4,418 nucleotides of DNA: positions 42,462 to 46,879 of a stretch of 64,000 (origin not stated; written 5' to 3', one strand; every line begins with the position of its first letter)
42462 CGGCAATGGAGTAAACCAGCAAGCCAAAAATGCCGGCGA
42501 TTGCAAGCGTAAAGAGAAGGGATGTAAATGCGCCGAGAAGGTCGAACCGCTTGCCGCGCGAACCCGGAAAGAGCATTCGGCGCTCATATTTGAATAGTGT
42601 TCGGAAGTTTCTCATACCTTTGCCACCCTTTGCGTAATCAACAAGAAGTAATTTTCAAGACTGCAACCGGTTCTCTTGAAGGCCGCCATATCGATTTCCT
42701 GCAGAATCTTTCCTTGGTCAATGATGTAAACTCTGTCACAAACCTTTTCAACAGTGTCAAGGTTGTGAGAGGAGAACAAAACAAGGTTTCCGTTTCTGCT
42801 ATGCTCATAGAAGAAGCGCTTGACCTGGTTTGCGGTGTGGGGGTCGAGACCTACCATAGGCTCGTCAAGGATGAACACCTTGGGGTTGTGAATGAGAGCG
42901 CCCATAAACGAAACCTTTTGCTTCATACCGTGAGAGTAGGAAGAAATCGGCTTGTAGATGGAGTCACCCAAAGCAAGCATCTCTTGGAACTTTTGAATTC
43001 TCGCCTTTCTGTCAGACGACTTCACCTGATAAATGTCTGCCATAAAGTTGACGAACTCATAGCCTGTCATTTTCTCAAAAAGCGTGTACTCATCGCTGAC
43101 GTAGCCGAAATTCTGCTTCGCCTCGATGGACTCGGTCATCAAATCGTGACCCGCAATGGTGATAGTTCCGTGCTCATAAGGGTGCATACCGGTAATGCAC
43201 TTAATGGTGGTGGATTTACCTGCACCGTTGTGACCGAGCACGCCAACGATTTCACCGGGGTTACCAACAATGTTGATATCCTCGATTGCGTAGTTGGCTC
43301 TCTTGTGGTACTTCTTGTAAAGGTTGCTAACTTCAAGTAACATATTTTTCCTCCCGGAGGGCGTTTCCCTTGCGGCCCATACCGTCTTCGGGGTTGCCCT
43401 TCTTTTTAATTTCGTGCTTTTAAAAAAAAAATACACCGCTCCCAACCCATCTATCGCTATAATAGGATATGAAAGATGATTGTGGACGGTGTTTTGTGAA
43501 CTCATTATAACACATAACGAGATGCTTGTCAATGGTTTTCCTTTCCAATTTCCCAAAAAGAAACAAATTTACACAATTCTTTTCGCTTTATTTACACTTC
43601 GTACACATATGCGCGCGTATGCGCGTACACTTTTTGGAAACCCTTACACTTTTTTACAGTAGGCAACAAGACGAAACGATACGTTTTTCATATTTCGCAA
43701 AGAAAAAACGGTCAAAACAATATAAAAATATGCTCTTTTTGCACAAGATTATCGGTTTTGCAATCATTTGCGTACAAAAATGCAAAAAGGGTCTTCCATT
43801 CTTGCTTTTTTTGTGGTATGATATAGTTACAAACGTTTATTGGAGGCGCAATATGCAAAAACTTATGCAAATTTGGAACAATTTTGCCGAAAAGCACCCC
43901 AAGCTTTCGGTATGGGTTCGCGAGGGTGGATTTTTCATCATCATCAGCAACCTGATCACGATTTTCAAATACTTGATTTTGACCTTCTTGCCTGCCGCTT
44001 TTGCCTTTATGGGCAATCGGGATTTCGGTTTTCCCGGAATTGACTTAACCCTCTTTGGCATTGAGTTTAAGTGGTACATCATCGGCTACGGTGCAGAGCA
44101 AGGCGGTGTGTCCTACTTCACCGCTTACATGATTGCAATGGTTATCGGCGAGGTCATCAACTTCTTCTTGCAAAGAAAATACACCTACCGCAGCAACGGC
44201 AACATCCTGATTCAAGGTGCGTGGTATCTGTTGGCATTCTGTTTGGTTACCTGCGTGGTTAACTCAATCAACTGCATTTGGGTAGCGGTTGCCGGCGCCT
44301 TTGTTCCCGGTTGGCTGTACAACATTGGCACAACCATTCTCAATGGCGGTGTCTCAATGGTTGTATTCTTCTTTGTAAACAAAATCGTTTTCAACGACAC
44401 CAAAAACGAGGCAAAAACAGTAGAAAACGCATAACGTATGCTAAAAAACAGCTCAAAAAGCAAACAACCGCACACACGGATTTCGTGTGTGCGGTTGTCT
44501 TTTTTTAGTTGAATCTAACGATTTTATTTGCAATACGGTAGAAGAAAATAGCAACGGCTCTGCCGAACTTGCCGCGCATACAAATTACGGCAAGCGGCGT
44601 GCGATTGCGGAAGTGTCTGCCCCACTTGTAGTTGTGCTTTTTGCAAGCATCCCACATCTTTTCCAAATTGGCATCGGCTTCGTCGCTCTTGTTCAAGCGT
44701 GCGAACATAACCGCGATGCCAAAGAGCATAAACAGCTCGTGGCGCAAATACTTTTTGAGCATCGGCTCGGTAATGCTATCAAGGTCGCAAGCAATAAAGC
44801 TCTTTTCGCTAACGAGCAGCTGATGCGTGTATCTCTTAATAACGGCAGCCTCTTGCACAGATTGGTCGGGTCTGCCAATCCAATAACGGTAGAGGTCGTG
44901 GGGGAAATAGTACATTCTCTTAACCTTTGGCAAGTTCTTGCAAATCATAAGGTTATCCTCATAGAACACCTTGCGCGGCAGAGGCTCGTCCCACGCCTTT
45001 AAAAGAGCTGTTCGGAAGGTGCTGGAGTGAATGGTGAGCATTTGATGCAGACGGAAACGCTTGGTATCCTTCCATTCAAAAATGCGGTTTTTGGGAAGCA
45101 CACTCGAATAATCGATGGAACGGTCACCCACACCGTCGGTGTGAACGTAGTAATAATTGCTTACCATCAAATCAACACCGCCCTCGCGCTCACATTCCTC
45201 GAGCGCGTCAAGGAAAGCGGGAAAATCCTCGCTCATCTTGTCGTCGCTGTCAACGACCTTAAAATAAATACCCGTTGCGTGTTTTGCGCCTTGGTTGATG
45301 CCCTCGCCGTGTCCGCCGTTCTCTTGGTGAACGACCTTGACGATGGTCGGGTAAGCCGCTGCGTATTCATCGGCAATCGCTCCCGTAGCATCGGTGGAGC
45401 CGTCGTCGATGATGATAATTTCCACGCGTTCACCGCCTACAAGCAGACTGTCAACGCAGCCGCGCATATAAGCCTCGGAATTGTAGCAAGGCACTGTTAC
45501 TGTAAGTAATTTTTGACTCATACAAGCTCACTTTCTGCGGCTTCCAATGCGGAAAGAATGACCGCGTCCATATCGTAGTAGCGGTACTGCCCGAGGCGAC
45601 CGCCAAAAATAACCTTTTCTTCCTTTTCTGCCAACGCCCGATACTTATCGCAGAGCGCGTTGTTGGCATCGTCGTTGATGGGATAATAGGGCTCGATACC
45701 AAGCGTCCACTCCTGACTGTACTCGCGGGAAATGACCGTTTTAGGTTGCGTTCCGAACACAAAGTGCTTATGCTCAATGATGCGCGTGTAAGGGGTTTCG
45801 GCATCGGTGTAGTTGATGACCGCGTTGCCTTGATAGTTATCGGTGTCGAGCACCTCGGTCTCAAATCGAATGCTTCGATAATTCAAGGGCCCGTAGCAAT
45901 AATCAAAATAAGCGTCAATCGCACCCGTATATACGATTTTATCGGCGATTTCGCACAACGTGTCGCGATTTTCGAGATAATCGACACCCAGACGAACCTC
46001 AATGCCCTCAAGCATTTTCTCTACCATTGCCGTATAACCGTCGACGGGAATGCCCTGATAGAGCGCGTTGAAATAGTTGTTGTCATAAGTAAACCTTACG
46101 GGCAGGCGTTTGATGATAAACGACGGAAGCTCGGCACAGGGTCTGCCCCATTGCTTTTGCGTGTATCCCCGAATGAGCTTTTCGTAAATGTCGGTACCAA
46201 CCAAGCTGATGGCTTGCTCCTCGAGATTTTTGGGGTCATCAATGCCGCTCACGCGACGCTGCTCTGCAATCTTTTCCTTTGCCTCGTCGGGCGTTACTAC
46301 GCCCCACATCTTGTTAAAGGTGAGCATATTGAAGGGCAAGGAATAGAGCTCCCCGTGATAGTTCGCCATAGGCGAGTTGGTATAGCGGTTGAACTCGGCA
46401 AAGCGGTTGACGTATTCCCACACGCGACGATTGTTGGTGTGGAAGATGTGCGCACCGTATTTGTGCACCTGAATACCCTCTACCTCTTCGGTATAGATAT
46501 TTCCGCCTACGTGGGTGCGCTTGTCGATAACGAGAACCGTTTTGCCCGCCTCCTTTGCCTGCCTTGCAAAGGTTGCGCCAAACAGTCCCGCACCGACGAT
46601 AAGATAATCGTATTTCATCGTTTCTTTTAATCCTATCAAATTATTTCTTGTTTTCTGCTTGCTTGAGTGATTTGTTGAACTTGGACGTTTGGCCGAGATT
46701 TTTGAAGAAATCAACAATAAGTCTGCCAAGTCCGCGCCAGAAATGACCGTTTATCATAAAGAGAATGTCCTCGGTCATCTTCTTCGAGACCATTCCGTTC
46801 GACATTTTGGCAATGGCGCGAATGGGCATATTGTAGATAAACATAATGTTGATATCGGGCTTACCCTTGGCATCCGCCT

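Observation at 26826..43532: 16.7-kb apparently single-promoter locus coupling an ABC ATPase/permease pair to a 1,049-aa Ig/beta-helix protein and the 3,598-aa giant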

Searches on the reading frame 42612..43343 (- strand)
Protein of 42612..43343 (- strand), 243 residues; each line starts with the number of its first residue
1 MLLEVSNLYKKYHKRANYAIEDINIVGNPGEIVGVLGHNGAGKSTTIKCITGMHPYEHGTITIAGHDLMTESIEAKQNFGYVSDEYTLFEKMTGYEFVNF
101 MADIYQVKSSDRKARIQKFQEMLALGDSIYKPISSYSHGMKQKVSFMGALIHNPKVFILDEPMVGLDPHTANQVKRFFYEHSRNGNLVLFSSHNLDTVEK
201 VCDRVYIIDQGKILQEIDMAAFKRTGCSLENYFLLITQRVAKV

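Call 7: search_protein_families(library=pfam, proteins=[window:42612-43343:-], max_evalue=0.01)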
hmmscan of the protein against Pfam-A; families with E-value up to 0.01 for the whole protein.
window:42612-43343:- (243 aa): 2 families
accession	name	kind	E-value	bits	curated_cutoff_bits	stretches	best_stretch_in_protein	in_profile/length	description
PF00005.33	ABC_tran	-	7.9e-30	104.7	25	1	21-163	2-136/137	ABC transporter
PF13304.12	AAA_21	-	3.7e-12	47.3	27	1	104-195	205-300/304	AAA domain, putative AbiEii toxin, Type IV TA system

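Call 8: search_protein_families(library=ncbifam, proteins=[window:42612-43343:-], max_evalue=0.01)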
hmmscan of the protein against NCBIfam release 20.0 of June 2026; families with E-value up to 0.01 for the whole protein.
window:42612-43343:- (243 aa): 189 families (the best 25 are shown)
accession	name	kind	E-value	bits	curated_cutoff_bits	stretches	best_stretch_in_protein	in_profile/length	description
TIGR03522.1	GldA_ABC_ATP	equivalog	2.6e-55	188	402.6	1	1-222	1-219/301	gliding motility-associated ABC transporter ATP-binding subunit GldA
TIGR01188.1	drrA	subfamily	4.8e-55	187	312.45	1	17-223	6-212/302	daunorubicin resistance ABC transporter, ATP-binding protein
NF033858.1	ABC2_perm_RbbA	equivalog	2.2e-42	145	1050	1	18-234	280-498/909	ribosome-associated ATPase/putative transporter RbbA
TIGR03740.1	galliderm_ABC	subfamily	8.2e-39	133.6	309.75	1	3-216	1-205/223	lantibiotic protection ABC transporter ATP-binding subunit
TIGR04406.1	LPS_export_lptB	equivalog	8.4e-38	130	240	1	3-217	2-217/239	LPS export ABC transporter ATP-binding protein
TIGR03864.1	PQQ_ABC_ATP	hypoth_equivalog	1.6e-37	129.2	302.25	1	3-234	2-233/236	ABC transporter, ATP-binding subunit, PQQ-dependent alcohol dehydrogenase system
TIGR04521.1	ECF_ATPase_2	equivalog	2.4e-36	125.3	330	1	4-221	5-231/279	energy-coupling factor transporter ATPase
TIGR00968.1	3a0106s01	subfamily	3.7e-32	111.7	342.75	1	4-215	2-211/237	sulfate ABC transporter ATP-binding protein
NF008144.0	PRK10895.1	equivalog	3.8e-32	111.7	381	1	3-214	4-216/241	LPS export ABC transporter ATP-binding protein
TIGR02673.1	FtsE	equivalog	7.6e-32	110.7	264.85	1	3-212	2-214/214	cell division ATP-binding protein FtsE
TIGR02315.1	ABC_phnC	equivalog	8.4e-32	110.5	266.1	1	2-216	1-227/243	phosphonate ABC transporter ATP-binding protein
NF040840.2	tungstate_WtpC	equivalog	1.2e-31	110.2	440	1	3-216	2-212/347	tungstate ABC transporter ATP-binding protein WtpC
TIGR03410.1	urea_trans_UrtE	equivalog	1.7e-31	109.5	285.8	1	3-224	1-221/230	urea ABC transporter ATP-binding subunit UrtE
NF010059.0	PRK13536.1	equivalog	4.1e-31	108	549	1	3-216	44-255/342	nodulation factor ABC transporter ATP-binding protein NodI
NF010060.0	PRK13537.1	equivalog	2e-30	105.8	521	1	3-216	16-227/314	nodulation factor ABC transporter ATP-binding protein NodI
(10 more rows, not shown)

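Call 72: search_solved_structures(query=window:42612-43343:-, max_evalue=1e-20)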
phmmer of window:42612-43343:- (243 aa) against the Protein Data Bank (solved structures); distinct sequences matched with E-value up to 1e-20: 104 (the best 60 are shown).
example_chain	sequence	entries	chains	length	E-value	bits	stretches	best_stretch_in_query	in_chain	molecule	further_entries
7tby_A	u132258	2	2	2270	9.8e-56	192.2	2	4-225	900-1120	ATP-binding cassette, sub-family A (ABC1), member 1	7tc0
7tbz_A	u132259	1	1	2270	9.8e-56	192.2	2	4-225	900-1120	ATP-binding cassette, sub-family A (ABC1), member 1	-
7tdt_A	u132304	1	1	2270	9.8e-56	192.2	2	4-225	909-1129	Phospholipid-transporting ATPase ABCA1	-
5xjy_A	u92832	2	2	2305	1e-55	192.1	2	4-225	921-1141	ATP-binding cassette sub-family A member 1 | Phospholipid-transporting ATPase ABCA1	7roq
7lkp_A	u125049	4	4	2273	4.5e-55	190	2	5-214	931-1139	Retinal-specific phospholipid-transporting ATPase ABCA4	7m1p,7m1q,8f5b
7e7i_A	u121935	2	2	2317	4.7e-55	190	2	5-214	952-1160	Retinal-specific phospholipid-transporting ATPase ABCA4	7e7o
7tbw_A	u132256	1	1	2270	6.8e-55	189.4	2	4-225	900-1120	ATP-binding cassette, sub-family A (ABC1), member 1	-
7lkz_A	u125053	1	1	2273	3.1e-54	187.3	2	5-214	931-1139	Retinal-specific phospholipid-transporting ATPase ABCA4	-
7e7q_A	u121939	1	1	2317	3.2e-54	187.2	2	5-214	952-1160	Retinal-specific phospholipid-transporting ATPase ABCA4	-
7w01_A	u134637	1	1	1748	1.3e-49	172.2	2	5-212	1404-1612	Phospholipid-transporting ATPase ABCA3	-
7w02_A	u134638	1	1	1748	8.9e-49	169.4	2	5-212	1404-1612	Phospholipid-transporting ATPase ABCA3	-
8edw_A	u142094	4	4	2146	1.6e-47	165.3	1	4-212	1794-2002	Phospholipid-transporting ATPase ABCA7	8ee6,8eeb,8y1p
8eop_A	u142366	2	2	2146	1.1e-46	162.6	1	4-212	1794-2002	Phospholipid-transporting ATPase ABCA7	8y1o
1vpl_A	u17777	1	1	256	1.1e-36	129.8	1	19-217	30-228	ABC transporter, ATP-binding protein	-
4yer_A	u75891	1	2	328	2e-35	125.7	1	3-215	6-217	ABC transporter ATP-binding protein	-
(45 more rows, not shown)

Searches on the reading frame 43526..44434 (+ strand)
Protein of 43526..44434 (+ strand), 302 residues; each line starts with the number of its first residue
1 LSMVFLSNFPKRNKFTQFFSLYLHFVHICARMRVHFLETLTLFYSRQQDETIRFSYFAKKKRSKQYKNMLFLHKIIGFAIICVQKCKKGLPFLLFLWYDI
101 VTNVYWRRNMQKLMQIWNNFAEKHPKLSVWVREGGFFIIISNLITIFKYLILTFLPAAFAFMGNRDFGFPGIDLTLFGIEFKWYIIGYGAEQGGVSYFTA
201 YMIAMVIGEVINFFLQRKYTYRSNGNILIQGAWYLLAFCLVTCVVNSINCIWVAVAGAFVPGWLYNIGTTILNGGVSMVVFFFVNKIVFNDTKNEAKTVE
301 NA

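Call 13: search_protein_families(library=pfam, proteins=[window:43526-44434:+], max_evalue=0.001)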
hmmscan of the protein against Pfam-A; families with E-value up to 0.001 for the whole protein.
window:43526-44434:+ (302 aa): 1 family
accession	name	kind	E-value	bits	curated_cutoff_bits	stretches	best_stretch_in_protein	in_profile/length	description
PF04138.20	GtrA_DPMS_TM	-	4.1e-06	27.4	26.1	1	193-288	24-115/117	GtrA/DPMS, transmembrane domain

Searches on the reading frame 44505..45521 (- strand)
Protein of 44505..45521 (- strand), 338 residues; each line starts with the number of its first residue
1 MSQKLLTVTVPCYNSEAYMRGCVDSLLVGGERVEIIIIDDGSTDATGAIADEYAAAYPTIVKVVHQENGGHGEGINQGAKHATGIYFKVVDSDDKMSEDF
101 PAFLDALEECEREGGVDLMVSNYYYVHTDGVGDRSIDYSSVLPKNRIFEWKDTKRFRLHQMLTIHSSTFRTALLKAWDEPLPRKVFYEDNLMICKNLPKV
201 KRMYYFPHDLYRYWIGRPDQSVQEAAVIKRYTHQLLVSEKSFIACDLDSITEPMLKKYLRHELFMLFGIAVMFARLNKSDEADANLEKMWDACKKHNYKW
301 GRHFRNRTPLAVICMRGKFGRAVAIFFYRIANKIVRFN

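Call 13: search_protein_families(library=pfam, proteins=[window:44505-45521:-], max_evalue=0.001)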
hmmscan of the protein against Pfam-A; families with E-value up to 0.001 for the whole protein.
window:44505-45521:- (338 aa): 3 families
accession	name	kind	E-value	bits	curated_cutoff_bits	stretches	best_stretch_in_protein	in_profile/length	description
PF00535.33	Glycos_transf_2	-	3.7e-27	95.7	23.3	1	7-136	1-129/168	Glycosyl transferase family 2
PF13641.12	Glyco_tranf_2_3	-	6.2e-11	43.2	27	1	6-100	3-103/230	Glycosyltransferase like family 2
PF10111.15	Glyco_tranf_2_2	-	0.00092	19.2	27.3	0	31-99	28-97/276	Glycosyltransferase like family 2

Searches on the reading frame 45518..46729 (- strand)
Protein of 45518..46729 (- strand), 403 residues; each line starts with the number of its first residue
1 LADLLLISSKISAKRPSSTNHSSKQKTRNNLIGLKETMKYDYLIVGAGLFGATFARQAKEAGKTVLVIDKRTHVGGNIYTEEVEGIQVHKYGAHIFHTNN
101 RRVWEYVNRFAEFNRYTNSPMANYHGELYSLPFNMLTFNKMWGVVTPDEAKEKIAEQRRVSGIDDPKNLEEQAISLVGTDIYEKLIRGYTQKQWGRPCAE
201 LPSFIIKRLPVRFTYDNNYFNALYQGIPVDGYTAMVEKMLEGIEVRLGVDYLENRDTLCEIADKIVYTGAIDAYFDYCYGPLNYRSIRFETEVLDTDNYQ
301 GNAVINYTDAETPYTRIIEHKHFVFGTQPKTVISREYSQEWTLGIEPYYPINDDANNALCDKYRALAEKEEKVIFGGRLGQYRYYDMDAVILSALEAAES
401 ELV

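Call 13: search_protein_families(library=pfam, proteins=[window:45518-46729:-], max_evalue=0.001)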
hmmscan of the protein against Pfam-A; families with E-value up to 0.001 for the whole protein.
window:45518-46729:- (403 aa): 6 families
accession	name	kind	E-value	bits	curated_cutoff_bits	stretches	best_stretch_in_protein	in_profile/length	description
PF03275.19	GLF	-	6.4e-86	287.7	26.3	1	184-384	1-203/203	UDP-galactopyranose mutase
PF13450.12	NAD_binding_8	-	4.2e-22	78.6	21.9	1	44-110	1-68/68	NAD(P)-binding Rossmann-like domain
PF01593.30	Amino_oxidase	-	6.5e-09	36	19.8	1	55-241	7-212/443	Flavin containing amine oxidoreductase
PF12831.13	FAD_oxidored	-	9.1e-07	28.9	27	1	41-153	1-104/416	FAD dependent oxidoreductase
PF01266.30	DAO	-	3.5e-05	23.9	27.9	1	41-76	1-37/353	FAD dependent oxidoreductase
PF07992.20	Pyr_redox_2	-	0.00051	20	26.1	1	40-94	1-57/291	Pyridine nucleotide-disulphide oxidoreductase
